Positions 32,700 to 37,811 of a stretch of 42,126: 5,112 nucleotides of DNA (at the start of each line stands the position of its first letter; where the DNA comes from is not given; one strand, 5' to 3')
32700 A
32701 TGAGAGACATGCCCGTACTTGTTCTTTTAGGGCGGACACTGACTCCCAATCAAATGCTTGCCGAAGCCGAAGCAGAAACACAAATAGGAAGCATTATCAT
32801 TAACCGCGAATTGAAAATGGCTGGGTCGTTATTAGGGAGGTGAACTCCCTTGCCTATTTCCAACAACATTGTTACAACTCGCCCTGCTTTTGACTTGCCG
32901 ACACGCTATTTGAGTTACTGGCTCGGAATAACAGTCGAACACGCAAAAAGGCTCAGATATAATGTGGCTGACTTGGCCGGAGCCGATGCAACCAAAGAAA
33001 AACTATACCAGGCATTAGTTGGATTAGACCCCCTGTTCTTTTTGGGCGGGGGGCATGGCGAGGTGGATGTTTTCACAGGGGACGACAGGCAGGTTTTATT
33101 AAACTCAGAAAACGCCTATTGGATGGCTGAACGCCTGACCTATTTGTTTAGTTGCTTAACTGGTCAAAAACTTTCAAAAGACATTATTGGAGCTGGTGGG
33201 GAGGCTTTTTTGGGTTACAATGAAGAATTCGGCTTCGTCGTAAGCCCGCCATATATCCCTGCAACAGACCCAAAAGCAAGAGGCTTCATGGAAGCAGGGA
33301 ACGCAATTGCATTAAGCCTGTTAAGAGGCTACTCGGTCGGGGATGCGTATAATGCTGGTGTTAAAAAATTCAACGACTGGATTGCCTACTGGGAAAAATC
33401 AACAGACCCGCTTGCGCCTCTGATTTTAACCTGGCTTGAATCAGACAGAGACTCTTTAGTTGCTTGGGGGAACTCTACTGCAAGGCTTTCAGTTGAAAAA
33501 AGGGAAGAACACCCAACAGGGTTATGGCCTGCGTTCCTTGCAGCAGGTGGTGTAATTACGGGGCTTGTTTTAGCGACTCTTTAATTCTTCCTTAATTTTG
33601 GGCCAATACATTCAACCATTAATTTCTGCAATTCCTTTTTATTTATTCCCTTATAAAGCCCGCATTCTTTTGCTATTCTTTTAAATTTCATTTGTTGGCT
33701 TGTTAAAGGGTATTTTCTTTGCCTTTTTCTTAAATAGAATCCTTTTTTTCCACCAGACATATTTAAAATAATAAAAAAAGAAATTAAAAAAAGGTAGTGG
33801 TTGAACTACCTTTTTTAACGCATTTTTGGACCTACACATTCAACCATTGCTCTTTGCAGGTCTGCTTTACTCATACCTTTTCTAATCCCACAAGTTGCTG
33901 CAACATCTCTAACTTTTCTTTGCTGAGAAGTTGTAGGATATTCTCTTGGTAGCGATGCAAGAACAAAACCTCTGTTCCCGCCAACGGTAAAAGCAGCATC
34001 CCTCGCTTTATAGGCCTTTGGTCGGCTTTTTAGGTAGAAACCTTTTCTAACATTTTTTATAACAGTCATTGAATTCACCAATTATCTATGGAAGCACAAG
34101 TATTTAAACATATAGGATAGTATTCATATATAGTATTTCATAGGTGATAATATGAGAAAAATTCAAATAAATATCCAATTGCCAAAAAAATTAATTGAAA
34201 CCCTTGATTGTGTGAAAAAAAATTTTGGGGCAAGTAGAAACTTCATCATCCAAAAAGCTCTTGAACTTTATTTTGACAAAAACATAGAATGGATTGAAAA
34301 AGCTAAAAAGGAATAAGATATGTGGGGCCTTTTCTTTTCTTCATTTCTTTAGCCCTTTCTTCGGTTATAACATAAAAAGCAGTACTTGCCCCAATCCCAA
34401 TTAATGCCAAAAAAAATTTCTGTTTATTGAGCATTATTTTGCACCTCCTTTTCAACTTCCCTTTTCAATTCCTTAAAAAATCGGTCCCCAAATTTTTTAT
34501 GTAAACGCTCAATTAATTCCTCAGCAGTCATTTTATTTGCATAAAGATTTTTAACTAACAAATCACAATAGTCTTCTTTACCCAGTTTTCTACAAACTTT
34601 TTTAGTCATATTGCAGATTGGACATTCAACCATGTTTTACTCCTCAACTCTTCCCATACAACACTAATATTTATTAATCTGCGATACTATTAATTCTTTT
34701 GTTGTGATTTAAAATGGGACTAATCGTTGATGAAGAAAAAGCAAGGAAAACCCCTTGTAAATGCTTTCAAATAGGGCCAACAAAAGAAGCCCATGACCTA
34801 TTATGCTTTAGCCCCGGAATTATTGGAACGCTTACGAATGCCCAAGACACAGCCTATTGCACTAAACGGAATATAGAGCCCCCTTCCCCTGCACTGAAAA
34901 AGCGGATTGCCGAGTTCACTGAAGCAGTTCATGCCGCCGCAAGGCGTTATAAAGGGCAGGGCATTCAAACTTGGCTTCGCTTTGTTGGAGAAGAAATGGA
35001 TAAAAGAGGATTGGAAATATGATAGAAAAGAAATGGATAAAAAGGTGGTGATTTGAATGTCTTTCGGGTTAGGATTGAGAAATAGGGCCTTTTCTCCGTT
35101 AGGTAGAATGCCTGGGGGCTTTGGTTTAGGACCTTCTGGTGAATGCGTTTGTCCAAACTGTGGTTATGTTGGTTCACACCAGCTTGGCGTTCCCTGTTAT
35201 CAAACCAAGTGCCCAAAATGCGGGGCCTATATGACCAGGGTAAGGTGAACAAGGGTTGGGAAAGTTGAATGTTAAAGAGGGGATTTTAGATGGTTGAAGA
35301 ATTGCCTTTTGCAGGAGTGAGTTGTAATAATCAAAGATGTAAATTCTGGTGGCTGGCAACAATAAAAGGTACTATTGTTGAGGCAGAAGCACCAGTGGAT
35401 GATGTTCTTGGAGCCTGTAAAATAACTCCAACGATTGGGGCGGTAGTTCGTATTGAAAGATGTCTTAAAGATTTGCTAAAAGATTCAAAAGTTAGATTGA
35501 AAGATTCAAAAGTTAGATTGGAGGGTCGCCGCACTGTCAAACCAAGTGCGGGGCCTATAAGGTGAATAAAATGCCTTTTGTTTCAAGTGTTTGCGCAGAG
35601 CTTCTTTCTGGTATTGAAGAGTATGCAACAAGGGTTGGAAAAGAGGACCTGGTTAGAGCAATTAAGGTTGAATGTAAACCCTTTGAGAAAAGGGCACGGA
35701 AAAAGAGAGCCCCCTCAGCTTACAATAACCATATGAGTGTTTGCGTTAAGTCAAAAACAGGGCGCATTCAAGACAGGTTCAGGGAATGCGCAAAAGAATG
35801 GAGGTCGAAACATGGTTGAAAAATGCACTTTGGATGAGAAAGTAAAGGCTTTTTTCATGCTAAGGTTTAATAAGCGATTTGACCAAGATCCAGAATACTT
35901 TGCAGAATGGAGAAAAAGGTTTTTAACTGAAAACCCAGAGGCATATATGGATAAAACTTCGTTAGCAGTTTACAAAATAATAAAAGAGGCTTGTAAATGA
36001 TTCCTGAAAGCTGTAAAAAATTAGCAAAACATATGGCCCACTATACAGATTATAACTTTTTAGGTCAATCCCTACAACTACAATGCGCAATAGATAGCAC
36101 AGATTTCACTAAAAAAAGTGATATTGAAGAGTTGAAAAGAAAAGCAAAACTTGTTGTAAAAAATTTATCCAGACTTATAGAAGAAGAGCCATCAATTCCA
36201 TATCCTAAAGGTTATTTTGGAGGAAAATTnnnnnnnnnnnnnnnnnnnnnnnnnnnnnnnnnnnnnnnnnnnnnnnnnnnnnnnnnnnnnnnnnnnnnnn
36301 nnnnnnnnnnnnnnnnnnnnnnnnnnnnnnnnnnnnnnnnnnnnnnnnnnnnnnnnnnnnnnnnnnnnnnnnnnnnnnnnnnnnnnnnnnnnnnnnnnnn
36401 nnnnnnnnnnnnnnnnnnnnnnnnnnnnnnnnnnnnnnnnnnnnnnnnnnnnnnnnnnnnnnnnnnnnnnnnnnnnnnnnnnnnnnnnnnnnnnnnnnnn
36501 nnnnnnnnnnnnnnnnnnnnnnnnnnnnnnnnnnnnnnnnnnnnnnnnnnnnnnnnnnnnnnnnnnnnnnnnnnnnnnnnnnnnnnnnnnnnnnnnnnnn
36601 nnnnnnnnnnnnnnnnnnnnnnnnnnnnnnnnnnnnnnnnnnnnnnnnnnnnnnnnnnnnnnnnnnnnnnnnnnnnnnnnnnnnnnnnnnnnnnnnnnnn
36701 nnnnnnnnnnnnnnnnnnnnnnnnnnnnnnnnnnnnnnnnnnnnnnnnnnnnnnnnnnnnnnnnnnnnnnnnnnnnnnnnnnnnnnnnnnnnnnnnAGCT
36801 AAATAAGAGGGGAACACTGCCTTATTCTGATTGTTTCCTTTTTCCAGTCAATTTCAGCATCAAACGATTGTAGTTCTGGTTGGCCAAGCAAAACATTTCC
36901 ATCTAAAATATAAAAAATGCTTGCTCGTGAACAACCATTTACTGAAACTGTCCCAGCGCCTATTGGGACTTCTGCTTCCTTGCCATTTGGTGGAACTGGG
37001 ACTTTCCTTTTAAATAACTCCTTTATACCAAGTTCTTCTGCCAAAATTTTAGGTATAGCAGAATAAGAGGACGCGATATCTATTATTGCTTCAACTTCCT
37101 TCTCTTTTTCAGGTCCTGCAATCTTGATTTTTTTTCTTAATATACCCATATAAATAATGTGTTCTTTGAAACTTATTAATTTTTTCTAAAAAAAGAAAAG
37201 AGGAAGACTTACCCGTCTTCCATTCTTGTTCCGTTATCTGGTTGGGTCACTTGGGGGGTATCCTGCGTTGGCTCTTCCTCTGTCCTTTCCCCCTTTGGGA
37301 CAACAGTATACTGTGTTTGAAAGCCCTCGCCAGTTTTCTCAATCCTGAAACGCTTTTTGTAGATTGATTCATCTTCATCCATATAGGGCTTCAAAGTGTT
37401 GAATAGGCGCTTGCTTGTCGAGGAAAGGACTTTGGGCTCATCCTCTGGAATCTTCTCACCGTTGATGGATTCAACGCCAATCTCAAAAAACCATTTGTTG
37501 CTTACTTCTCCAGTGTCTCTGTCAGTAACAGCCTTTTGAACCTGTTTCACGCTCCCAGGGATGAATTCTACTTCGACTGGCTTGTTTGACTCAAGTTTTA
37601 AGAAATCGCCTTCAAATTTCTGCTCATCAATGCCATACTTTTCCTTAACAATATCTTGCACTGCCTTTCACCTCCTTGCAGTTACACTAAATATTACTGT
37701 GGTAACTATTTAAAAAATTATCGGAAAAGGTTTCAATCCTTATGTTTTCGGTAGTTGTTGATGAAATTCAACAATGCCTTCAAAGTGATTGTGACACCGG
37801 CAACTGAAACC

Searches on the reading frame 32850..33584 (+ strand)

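Call 8: search_protein_families(library=pfam, max_evalue=0.01, proteins=[window:32850-33584:+])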
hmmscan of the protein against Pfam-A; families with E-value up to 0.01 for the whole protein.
window:32850-33584:+ (244 aa): 0 families

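Call 80: search_protein_families(library=phrogs, max_evalue=0.01, proteins=[window:32850-33584:+])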
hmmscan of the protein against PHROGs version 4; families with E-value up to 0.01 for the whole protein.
window:32850-33584:+ (244 aa): 1 family
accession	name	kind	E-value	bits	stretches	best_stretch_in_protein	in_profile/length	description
phrog_36876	-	unknown function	0.0035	18.5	1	134-186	18-70/74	-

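Call 116: search_protein_families(library=pfam, max_evalue=1, proteins=[window:32850-33584:+])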
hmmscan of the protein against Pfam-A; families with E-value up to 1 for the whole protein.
window:32850-33584:+ (244 aa): 0 families

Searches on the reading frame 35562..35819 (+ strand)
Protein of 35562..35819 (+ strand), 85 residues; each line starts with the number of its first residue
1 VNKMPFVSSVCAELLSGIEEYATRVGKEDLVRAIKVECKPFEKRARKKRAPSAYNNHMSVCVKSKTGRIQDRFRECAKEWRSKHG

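Call 79: search_protein_families(library=pfam, max_evalue=0.05, proteins=[window:35562-35819:+])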
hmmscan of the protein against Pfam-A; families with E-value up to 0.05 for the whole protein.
window:35562-35819:+ (85 aa): 1 family
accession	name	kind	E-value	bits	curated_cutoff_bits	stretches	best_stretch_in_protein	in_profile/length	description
PF04690.20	YABBY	-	0.0046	17.7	28.6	1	27-59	4-33/69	YABBY protein, C-terminal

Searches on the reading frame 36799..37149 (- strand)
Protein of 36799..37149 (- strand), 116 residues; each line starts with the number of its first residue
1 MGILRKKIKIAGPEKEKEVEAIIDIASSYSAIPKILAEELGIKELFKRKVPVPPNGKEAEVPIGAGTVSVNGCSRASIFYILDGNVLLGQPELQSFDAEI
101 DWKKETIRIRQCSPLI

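Call 79: search_protein_families(library=pfam, max_evalue=0.05, proteins=[window:36799-37149:-])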
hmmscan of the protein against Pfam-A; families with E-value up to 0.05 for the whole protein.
window:36799-37149:- (116 aa): 1 family
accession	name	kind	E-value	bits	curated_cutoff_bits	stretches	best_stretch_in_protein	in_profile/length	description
PF13650.11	Asp_protease_2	-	0.0007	20.7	24.3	1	10-75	5-68/90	Aspartyl protease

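Call 80: search_protein_families(library=phrogs, max_evalue=0.01, proteins=[window:36799-37149:-])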
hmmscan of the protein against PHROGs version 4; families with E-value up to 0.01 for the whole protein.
window:36799-37149:- (116 aa): 0 families

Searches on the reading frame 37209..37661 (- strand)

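Call 9: search_protein_families(library=pfam, max_evalue=0.01, proteins=[window:37209-37661:-])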
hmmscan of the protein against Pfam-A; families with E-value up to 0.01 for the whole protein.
window:37209-37661:- (150 aa): 0 families

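Call 80: search_protein_families(library=phrogs, max_evalue=0.01, proteins=[window:37209-37661:-])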
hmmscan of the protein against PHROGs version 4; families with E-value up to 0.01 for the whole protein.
window:37209-37661:- (150 aa): 3 families
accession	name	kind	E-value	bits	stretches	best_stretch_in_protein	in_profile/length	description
phrog_1607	-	DNA, RNA and nucleotide metabolism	3.5e-05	24.6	1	84-134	134-184/285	single strand DNA binding protein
phrog_9721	-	DNA, RNA and nucleotide metabolism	0.00014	22.9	1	56-123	114-179/246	single strand DNA binding protein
phrog_1192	-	DNA, RNA and nucleotide metabolism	0.00016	22.2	1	71-131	133-196/326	single strand DNA binding protein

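Call 114: search_protein_families(library=ncbifam, max_evalue=0.001, proteins=[window:37209-37661:-])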
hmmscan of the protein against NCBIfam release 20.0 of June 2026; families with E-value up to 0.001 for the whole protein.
window:37209-37661:- (150 aa): 0 families
